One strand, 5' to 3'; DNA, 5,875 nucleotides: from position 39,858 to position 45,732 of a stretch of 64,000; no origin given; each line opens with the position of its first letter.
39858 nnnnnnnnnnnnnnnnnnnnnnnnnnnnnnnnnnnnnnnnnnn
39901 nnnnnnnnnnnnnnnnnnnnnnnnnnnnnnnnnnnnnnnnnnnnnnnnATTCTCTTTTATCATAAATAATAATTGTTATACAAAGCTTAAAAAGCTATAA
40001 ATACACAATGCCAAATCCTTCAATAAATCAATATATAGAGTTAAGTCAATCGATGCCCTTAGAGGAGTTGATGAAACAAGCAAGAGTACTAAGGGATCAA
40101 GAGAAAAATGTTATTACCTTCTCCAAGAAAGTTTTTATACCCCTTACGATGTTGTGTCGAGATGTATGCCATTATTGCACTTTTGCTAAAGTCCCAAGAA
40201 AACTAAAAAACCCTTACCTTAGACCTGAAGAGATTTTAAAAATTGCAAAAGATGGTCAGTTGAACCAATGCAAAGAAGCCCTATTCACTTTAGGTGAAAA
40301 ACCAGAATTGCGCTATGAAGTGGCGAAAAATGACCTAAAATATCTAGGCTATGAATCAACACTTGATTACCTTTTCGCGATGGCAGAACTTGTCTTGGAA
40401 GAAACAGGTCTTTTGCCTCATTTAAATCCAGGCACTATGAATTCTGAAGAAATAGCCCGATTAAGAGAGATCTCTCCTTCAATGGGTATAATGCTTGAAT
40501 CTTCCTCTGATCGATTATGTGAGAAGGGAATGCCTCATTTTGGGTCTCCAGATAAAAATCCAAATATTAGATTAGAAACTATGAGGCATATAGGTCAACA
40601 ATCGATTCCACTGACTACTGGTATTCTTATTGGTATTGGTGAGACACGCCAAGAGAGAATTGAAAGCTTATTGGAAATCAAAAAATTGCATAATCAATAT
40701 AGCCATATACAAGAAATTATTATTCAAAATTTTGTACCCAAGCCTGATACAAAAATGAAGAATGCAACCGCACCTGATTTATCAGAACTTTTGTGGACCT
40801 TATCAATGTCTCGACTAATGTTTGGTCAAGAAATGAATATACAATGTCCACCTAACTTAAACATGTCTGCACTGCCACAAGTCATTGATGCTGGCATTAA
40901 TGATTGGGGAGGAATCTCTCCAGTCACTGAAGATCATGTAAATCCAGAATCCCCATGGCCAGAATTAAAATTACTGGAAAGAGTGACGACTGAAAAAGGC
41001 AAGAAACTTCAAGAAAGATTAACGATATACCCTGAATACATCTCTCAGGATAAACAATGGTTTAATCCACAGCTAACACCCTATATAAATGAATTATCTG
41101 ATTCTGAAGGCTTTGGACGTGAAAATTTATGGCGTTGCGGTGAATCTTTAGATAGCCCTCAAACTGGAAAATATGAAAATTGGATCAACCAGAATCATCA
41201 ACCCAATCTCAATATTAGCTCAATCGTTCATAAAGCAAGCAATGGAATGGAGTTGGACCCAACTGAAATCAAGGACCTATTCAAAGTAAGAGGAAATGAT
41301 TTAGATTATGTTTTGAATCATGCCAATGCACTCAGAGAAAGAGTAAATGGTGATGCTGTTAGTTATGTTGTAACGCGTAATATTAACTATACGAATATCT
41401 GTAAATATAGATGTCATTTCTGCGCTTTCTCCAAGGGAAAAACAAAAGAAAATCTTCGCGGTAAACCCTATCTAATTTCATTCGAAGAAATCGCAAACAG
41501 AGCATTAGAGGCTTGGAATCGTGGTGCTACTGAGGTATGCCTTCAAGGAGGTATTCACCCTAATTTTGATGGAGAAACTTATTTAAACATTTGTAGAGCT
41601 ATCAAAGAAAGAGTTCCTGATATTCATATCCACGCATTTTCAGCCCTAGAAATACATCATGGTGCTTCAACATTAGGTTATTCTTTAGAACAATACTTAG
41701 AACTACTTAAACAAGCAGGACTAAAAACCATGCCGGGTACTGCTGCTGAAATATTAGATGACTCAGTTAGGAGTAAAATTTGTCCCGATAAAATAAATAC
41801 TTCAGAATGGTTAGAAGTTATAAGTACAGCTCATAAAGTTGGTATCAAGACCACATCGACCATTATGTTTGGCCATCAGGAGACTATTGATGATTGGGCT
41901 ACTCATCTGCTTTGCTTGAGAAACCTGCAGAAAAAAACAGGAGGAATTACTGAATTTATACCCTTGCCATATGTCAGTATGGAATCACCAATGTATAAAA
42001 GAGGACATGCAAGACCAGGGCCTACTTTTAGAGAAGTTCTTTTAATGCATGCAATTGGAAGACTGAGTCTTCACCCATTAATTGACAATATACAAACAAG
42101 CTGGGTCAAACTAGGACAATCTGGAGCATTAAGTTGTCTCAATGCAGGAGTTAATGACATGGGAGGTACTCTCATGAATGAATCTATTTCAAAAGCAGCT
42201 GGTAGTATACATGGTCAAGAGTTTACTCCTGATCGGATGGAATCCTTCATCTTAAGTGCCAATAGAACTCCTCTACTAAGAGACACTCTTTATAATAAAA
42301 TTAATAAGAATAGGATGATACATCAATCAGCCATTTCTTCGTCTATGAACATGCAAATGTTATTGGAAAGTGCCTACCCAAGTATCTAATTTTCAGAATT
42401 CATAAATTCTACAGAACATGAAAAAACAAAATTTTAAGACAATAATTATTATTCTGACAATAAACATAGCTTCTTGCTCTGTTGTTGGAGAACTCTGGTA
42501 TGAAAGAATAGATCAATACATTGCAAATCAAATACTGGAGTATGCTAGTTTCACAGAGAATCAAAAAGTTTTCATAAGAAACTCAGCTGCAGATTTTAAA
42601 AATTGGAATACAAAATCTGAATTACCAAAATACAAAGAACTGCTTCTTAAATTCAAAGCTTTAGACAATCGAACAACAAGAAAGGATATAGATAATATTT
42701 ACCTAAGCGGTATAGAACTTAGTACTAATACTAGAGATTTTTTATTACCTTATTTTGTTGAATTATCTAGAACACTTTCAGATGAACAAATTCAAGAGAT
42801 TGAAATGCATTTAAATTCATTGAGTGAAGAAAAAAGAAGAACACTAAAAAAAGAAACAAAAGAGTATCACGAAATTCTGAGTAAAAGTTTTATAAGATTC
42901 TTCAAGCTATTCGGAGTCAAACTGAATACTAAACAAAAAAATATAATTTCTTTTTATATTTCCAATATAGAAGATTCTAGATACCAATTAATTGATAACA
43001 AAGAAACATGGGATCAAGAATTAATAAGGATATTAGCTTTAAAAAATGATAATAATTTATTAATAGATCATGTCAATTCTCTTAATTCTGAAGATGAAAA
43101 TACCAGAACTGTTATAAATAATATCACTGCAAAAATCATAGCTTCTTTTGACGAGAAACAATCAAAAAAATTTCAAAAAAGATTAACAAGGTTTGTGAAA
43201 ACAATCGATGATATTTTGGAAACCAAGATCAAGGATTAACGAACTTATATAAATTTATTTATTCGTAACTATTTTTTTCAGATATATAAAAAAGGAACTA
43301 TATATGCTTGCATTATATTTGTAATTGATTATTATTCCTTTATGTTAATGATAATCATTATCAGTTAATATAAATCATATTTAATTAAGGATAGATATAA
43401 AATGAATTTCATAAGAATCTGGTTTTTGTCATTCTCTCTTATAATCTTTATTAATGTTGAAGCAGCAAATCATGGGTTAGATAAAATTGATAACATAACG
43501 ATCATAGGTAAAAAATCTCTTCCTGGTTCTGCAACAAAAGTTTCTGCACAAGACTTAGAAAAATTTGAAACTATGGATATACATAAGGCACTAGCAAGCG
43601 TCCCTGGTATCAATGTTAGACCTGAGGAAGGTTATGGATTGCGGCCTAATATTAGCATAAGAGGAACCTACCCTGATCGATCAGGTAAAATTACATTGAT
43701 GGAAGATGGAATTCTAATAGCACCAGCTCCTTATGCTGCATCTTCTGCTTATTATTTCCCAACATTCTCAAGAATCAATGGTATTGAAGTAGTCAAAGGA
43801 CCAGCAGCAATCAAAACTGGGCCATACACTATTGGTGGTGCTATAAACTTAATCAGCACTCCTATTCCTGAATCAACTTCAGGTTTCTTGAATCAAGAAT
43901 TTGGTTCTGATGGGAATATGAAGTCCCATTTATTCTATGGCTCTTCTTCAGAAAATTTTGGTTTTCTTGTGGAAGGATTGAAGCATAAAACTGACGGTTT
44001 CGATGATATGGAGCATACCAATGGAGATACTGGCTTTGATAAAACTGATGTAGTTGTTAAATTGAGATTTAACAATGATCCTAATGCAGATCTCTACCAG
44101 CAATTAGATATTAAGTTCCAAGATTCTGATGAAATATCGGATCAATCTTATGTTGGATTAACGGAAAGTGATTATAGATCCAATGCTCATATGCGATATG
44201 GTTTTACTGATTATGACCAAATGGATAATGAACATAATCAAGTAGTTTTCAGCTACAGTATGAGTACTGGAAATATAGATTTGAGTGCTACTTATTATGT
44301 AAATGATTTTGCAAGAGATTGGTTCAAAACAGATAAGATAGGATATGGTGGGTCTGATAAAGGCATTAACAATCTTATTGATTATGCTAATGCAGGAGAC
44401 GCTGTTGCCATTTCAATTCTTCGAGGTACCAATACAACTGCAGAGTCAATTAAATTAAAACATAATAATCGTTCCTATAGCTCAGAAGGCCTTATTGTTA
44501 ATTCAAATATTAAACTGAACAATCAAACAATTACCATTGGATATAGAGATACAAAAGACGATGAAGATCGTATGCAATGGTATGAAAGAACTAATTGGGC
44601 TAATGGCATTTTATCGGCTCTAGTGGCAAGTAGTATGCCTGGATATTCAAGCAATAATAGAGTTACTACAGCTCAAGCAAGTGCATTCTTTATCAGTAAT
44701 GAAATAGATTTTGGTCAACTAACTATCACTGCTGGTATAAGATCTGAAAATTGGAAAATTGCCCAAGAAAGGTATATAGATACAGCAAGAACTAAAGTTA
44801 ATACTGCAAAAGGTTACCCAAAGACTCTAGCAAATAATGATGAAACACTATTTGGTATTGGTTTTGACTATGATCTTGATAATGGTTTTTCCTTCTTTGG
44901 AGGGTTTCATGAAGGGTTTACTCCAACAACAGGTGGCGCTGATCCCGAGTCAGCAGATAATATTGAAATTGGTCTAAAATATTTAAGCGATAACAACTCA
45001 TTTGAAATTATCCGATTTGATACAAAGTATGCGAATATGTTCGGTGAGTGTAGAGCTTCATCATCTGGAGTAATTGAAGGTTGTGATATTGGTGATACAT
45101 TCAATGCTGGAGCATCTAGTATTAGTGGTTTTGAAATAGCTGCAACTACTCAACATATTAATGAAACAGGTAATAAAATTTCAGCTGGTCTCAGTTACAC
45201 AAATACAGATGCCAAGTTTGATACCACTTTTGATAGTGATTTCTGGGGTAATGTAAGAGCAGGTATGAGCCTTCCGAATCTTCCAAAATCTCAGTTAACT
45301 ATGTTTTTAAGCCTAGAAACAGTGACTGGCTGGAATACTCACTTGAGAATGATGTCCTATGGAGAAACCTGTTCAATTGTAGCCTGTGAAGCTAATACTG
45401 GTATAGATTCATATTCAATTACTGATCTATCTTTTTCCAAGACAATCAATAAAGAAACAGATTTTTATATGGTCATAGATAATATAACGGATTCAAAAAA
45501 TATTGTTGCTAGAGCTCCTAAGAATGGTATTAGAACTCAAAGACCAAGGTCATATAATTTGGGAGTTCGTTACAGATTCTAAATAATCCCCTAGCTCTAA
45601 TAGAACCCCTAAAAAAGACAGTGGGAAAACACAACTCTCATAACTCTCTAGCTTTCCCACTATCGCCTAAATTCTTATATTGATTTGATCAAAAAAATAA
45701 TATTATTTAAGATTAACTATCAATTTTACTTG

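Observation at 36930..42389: Complete coenzyme F420 operon (npdG-cofE-cofD-cofC-fbiC) with a minimal CofE and no dehydro-F420 reductase nearby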

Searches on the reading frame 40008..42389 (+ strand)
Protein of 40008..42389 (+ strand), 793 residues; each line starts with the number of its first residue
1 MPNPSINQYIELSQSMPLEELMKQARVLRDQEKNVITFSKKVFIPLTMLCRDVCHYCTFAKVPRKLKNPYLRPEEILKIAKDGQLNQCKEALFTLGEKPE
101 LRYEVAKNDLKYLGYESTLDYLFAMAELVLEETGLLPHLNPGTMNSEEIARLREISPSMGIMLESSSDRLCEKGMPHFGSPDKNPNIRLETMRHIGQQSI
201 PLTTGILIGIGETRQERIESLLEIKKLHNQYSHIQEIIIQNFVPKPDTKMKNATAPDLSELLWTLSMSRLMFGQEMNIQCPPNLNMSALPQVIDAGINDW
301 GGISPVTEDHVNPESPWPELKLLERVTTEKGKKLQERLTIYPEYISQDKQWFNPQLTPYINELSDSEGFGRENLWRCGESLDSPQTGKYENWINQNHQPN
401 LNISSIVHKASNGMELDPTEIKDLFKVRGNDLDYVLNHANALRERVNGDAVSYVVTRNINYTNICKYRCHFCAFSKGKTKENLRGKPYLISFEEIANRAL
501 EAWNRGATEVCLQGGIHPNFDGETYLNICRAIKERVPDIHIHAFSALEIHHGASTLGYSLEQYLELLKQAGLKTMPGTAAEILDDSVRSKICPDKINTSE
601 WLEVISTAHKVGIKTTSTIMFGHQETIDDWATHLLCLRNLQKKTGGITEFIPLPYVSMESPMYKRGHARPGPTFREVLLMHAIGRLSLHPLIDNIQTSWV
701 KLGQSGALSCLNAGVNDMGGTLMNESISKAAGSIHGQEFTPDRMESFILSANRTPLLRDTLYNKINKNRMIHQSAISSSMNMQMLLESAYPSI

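Call 3: search_protein_families(library=ncbifam, proteins=[window:40008-42389:+], max_evalue=0.001)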
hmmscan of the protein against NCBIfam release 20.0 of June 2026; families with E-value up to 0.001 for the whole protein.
window:40008-42389:+ (793 aa): 22 families
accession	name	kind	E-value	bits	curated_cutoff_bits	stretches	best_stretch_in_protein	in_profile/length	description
NF006687.0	PRK09234.1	equivalog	0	1070.9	1018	2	14-388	43-426/849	bifunctional FO biosynthesis protein CofGH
TIGR03551.1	F420_cofH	equivalog_domain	4.4e-161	535.5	374.1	3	419-765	4-345/345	5-amino-6-(D-ribitylamino)uracil--L-tyrosine 4-hydroxyphenyl transferase CofH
TIGR03550.1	F420_cofG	equivalog_domain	8.5e-155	514.8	213.35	2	37-360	1-321/322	7,8-didemethyl-8-hydroxy-5-deazariboflavin synthase CofG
NF005609.0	PRK07360.1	equivalog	1.3e-143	478.3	426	3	402-768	7-371/374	7,8-didemethyl-8-hydroxy-5-deazariboflavin synthase subunit CofH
NF004884.0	PRK06245.1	equivalog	1.2e-139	464.9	209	2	30-368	5-336/340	7,8-didemethyl-8-hydroxy-5-deazariboflavin synthase subunit CofG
TIGR00423.1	TIGR00423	subfamily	7.3e-129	429.5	260.25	3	451-765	1-310/310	CofH family radical SAM protein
TIGR03699.1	menaquin_MqnC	equivalog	8.8e-114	379.9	428.1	3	416-764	3-341/342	cyclic dehypoxanthinyl futalosine synthase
TIGR03700.1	mena_SCO4494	equivalog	4e-104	348.3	434.55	2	407-765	2-351/351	aminofutalosine synthase MqnE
NF006276.0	PRK08444.1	equivalog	1.9e-80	270.5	560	2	406-767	3-352/353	aminofutalosine synthase MqnE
NF006277.0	PRK08445.1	equivalog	1.5e-78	264.1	576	2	420-766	8-346/348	dehypoxanthine futalosine cyclase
NF004580.0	PRK05926.1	equivalog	1.3e-52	179.3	583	1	405-758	17-365/370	hypothetical protein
TIGR03956.1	rSAM_HydE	equivalog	6.3e-26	91.4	254.6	1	410-716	5-287/340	[FeFe] hydrogenase H-cluster radical SAM maturase HydE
TIGR00433.2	bioB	equivalog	1.3e-24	87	225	2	417-652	4-223/307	biotin synthase BioB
TIGR03957.1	rSAM_HmdB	equivalog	2.3e-23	82.9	320.9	2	184-282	166-260/317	5,10-methenyltetrahydromethanopterin hydrogenase cofactor biosynthesis protein HmdB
TIGR03910.1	pyrrolys_PylB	equivalog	2.7e-22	79.2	348.2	2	6-276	23-272/347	methylornithine synthase PylB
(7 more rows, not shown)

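Call 4: search_protein_families(library=pfam, proteins=[window:40008-42389:+], max_evalue=0.001)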
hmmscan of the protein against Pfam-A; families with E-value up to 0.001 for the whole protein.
window:40008-42389:+ (793 aa): 2 families
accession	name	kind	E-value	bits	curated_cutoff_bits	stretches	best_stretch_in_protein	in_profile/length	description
PF04055.27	Radical_SAM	-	6e-40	137.6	29.5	2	459-634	1-163/166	Radical SAM superfamily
PF19288.4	CofH_C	-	8.8e-18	64.8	27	1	646-767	3-121/125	CofH/MqnC C-terminal region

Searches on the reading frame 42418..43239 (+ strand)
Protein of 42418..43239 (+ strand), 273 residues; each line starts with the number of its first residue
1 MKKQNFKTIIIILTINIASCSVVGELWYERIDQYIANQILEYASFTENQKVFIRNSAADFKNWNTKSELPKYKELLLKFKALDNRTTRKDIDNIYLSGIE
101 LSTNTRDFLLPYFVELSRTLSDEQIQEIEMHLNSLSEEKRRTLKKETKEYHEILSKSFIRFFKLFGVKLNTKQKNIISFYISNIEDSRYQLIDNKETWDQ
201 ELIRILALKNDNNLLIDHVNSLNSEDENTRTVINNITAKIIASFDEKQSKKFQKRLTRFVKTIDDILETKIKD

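Call 3: search_protein_families(library=ncbifam, proteins=[window:42418-43239:+], max_evalue=0.001)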
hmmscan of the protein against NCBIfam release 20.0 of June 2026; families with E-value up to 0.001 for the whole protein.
window:42418-43239:+ (273 aa): 0 families

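Call 4: search_protein_families(library=pfam, proteins=[window:42418-43239:+], max_evalue=0.001)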
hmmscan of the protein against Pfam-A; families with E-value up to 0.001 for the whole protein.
window:42418-43239:+ (273 aa): 1 family
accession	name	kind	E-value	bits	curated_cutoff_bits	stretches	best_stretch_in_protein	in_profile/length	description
PF19795.4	DUF6279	-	5.5e-12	46.5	27.7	1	42-213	2-173/195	Family of unknown function (DUF6279)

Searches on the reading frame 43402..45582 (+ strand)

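Call 9: search_protein_families(library=pfam, proteins=[window:43402-45582:+], max_evalue=0.00001)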
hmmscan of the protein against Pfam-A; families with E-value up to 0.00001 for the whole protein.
window:43402-45582:+ (726 aa): 2 families
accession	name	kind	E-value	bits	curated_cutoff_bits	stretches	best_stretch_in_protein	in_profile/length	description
PF00593.30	TonB_dep_Rec_b-barrel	-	2.5e-24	87.4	27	1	244-695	23-436/436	TonB dependent receptor-like, beta-barrel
PF07715.20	Plug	-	4e-16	59.9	23.9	1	37-147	2-107/107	TonB-dependent Receptor Plug Domain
